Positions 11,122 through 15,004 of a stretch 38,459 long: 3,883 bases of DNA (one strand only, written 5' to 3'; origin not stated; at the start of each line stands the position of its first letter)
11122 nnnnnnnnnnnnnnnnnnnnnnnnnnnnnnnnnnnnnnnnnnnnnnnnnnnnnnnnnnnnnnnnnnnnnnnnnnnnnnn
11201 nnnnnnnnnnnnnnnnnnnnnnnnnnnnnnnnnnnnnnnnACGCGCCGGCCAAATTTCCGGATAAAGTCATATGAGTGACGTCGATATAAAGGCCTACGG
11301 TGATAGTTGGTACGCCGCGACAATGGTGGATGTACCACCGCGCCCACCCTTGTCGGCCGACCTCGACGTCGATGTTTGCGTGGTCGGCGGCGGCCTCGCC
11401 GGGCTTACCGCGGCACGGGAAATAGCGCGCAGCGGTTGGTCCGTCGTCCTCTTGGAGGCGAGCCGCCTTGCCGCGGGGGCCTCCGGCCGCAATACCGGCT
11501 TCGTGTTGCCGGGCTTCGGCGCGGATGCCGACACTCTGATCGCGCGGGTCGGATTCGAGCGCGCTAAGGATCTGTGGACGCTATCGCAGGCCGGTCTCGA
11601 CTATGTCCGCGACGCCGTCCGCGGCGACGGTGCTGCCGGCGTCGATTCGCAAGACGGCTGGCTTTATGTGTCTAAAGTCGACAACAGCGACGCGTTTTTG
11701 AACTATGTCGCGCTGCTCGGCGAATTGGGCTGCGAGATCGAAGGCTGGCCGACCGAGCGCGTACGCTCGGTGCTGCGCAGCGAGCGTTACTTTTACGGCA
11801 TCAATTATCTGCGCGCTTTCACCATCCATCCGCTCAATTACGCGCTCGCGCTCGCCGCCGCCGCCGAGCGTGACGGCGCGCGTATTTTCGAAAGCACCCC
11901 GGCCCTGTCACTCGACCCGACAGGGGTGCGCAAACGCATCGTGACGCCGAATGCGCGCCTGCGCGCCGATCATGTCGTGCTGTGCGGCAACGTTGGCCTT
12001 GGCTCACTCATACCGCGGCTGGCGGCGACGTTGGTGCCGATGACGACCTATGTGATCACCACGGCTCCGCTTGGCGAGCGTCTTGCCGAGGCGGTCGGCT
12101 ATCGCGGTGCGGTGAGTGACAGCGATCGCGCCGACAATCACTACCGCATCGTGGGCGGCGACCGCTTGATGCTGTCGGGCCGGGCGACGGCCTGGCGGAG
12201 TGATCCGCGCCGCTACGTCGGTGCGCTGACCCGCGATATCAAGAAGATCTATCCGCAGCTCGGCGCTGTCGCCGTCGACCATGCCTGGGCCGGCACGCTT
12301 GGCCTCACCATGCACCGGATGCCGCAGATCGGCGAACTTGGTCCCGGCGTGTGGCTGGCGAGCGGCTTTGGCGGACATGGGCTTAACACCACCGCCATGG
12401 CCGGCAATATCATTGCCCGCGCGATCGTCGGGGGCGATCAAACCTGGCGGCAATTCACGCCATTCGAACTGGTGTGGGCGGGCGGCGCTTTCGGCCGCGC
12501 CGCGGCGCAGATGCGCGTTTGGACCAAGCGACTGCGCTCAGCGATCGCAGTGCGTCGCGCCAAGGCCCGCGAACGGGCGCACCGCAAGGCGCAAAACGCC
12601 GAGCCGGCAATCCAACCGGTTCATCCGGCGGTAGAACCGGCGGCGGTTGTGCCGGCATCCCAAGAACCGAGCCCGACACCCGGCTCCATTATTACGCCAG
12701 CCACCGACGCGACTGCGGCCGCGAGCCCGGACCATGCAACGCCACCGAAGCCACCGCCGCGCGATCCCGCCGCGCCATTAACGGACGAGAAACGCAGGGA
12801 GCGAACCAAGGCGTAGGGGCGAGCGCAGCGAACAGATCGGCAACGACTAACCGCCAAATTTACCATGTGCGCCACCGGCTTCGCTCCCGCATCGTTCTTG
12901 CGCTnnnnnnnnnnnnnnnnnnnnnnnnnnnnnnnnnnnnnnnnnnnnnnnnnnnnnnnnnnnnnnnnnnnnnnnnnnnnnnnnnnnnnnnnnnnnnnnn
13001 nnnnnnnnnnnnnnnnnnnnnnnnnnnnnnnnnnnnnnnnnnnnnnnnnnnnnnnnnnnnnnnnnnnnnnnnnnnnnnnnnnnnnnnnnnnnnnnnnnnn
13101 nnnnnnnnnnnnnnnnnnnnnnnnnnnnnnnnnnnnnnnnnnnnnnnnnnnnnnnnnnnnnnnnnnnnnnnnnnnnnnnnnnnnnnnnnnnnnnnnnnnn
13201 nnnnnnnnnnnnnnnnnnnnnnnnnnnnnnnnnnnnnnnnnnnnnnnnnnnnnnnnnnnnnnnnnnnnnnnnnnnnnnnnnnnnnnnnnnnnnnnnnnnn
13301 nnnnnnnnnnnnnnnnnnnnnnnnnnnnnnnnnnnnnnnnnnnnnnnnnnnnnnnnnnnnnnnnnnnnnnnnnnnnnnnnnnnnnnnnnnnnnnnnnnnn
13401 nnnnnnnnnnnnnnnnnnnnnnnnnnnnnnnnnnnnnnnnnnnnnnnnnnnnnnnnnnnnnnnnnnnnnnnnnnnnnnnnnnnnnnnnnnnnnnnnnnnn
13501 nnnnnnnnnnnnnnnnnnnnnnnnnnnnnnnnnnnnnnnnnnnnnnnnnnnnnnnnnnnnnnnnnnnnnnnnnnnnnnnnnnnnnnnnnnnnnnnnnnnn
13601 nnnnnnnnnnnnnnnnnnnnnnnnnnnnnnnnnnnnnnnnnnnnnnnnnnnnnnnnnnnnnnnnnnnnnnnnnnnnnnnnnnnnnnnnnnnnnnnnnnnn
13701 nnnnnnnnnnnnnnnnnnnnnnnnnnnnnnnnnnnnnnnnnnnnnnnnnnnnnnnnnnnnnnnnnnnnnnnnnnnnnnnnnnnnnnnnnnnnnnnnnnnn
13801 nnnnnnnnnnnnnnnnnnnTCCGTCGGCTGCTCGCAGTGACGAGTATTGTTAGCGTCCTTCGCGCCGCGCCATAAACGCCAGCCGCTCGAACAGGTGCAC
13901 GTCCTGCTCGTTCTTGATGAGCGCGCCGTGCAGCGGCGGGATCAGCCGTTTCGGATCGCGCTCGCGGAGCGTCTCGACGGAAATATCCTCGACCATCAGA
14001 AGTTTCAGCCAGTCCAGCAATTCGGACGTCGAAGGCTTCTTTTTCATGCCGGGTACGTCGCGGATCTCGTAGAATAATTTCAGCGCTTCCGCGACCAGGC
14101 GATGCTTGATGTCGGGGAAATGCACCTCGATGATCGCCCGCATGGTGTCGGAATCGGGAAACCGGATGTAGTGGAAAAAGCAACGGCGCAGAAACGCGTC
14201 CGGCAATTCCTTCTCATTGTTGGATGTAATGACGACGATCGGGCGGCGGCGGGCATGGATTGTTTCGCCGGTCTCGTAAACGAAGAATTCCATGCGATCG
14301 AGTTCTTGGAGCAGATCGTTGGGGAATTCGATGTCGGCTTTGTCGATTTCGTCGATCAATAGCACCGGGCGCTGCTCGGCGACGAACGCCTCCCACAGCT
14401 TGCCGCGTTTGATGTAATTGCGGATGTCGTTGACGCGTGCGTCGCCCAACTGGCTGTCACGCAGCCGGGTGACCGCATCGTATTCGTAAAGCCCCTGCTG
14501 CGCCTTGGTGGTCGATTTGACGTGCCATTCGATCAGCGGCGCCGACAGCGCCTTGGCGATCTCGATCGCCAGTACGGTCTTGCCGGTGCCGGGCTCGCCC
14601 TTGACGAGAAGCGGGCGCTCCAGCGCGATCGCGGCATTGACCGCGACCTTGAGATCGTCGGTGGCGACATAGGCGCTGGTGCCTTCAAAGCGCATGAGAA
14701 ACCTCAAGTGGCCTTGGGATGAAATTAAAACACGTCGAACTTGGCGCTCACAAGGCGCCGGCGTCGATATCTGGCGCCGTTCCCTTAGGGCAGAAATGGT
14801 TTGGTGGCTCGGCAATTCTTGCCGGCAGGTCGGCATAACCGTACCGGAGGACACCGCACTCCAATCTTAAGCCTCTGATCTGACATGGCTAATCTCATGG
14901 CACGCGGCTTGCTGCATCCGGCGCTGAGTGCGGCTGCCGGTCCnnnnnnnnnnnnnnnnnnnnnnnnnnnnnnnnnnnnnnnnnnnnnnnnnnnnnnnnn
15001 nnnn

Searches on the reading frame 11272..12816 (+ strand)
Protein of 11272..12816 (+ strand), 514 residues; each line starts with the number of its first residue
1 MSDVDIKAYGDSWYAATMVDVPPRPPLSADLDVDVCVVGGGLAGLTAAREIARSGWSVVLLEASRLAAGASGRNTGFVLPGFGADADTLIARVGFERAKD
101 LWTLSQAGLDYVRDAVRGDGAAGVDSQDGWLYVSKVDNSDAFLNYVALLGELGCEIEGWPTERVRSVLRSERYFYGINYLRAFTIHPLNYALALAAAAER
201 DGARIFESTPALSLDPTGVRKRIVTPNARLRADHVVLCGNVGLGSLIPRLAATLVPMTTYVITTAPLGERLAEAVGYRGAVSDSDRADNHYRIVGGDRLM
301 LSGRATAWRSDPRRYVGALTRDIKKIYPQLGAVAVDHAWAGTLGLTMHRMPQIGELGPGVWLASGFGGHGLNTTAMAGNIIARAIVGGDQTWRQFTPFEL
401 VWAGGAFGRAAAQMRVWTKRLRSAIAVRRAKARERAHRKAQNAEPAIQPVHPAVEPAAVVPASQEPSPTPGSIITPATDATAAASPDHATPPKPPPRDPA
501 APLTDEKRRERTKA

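Call 24: search_protein_families(library=pfam, proteins=[window:11272-12816:+], max_evalue=0.1)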
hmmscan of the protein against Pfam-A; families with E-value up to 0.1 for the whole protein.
window:11272-12816:+ (514 aa): 11 families
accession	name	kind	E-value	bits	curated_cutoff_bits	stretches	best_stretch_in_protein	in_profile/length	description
PF01266.30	DAO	-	2.9e-55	188.7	27.9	1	34-383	1-352/353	FAD dependent oxidoreductase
PF12831.13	FAD_oxidored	-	2.6e-06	27.5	27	1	34-70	1-37/416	FAD dependent oxidoreductase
PF13450.12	NAD_binding_8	-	4.4e-06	27.3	21.9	1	37-70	1-34/68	NAD(P)-binding Rossmann-like domain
PF01494.25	FAD_binding_3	-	6.8e-06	26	22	1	32-65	1-34/349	FAD binding domain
PF01946.23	Thi4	-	3.7e-05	23.5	26.2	1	32-70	17-55/235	Thi4 family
PF00890.30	FAD_binding_2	-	5.4e-05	23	20.4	1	34-71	1-38/414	FAD binding domain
PF01134.28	GIDA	-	0.00012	21.8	22.1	1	34-62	1-29/391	Glucose inhibited division protein A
PF07992.20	Pyr_redox_2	-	0.00015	21.8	26.1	1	34-64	2-32/291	Pyridine nucleotide-disulphide oxidoreductase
PF01593.30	Amino_oxidase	-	0.0011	18.8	19.8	1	42-64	1-23/443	Flavin containing amine oxidoreductase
PF05834.18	Lycopene_cycl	-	0.0014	18.2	23.4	1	34-65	1-34/380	Lycopene cyclase protein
PF03486.20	HI0933_like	-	0.0074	16.2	50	1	34-64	2-32/244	HI0933-like protein Rossmann domain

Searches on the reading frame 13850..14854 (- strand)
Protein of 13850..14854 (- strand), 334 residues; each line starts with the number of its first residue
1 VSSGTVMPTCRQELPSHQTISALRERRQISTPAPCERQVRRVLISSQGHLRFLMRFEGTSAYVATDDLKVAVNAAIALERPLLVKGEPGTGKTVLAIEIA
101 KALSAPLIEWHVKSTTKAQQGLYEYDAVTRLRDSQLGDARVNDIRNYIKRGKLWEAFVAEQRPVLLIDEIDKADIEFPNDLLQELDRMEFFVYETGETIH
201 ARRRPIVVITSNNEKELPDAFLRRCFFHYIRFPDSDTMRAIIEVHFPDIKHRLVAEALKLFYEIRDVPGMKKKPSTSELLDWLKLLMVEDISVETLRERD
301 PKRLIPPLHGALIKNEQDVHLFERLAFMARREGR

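Call 6: search_protein_families(library=pfam, proteins=[window:13850-14854:-], max_evalue=0.001)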
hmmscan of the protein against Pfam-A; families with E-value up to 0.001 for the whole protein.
window:13850-14854:- (334 aa): 8 families
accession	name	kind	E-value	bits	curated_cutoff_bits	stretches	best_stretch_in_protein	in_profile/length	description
PF00004.35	AAA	-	5.3e-12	46.8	21.2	1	82-232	1-129/131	ATPase family associated with various cellular activities (AAA)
PF07728.20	AAA_5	-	2.6e-11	44.1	22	1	81-224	1-138/139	AAA domain (dynein-related subfamily)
PF07724.20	AAA_2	-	6.8e-08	33.2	27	1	83-216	7-128/166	AAA domain (Cdc48 subfamily)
PF13401.12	AAA_22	-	1.1e-06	29.4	27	1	80-187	6-106/130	AAA domain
PF00158.32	Sigma54_activat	-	3.6e-05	24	20.2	0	68-101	11-44/168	Sigma-54 interaction domain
PF13191.12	AAA_16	-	3.8e-05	24.7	32.6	1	80-176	25-147/167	AAA ATPase domain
PF13245.12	AAA_19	-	0.00057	20.5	25.1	0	75-188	7-117/134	AAA domain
PF09848.15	SLFN-g3_helicase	-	0.00063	19.6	24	1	82-111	4-26/354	Schlafen group 3, DNA/RNA helicase domain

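Call 42: search_protein_families(library=ncbifam, proteins=[window:13850-14854:-], max_evalue=0.01)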
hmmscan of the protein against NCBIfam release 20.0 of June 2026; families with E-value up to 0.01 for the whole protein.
window:13850-14854:- (334 aa): 11 families
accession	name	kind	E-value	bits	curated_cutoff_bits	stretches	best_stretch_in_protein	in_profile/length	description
NF047784.1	MadB_ATPase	equivalog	4.3e-34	118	475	2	151-285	128-260/298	MadB family AAA-type ATPase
NF042959.1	IteA_antiphage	equivalog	1.8e-07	30.7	510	1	72-109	118-155/367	anti-phage ATPase IteA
TIGR02639.1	ClpA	equivalog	8.2e-05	21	993.15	1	82-214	490-607/734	ATP-dependent Clp protease ATP-binding subunit ClpA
NF008263.0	PRK11034.1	equivalog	0.0001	20.3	1350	1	82-253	491-644/758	ATP-dependent Clp protease ATP-binding subunit ClpA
TIGR02640.1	gas_vesic_GvpN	equivalog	0.0003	20.4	266.8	1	76-293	18-243/262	gas vesicle protein GvpN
NF003229.0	PRK04195.1-5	equivalog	0.00086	18.1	280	0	79-110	44-75/413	replication factor C large subunit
NF041006.2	cell_div_CdvC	equivalog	0.0019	17.2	650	0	79-250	134-290/370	cell division protein CdvC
TIGR00763.1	lon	equivalog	0.0022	16.5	608.05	0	63-108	342-382/795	endopeptidase La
TIGR03346.1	chaperone_ClpB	equivalog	0.0024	16.3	1232.1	1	146-212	652-716/853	ATP-dependent chaperone ClpB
TIGR01447.1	recD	equivalog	0.005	15.4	310.15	1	61-105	145-189/597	exodeoxyribonuclease V subunit alpha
NF008118.0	PRK10865.1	equivalog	0.0092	13.9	1417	0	145-216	654-723/857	ATP-dependent chaperone ClpB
